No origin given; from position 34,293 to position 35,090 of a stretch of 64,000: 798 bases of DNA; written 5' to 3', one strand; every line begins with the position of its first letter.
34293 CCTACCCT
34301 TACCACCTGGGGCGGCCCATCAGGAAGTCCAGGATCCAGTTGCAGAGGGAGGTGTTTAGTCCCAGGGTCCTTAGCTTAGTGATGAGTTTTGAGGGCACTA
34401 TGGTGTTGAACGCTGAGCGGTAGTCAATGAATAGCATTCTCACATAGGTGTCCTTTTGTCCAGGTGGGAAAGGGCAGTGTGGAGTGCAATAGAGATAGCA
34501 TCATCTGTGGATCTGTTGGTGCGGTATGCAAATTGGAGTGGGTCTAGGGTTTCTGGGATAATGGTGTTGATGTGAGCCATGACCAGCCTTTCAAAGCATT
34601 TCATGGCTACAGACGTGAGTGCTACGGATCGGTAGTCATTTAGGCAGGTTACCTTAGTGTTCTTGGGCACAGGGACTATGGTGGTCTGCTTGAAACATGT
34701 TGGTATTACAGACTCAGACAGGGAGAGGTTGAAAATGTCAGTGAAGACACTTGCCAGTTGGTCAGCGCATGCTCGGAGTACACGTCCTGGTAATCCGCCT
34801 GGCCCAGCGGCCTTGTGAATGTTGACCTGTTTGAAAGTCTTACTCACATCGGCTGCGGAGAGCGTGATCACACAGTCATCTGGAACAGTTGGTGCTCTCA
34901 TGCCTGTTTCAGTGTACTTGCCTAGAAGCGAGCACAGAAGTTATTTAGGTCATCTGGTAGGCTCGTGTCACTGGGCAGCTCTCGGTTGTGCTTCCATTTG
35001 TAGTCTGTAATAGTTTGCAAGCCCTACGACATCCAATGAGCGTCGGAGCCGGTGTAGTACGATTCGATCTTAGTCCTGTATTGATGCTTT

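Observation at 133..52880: Tandem array of four (plus one truncated) co-oriented paralogs of a 3-exon C2H2 zinc-finger gene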

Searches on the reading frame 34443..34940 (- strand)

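Call 44: search_protein_families(library=pfam, proteins=[window:34443-34940:-], max_evalue=0.01)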
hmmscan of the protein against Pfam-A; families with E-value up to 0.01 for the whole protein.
window:34443-34940:- (166 aa): 1 family
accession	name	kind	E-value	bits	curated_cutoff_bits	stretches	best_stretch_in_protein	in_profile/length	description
PF00078.32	RVT_1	-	1.8e-06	28.2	29.6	1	91-158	1-62/205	Reverse transcriptase (RNA-dependent DNA polymerase)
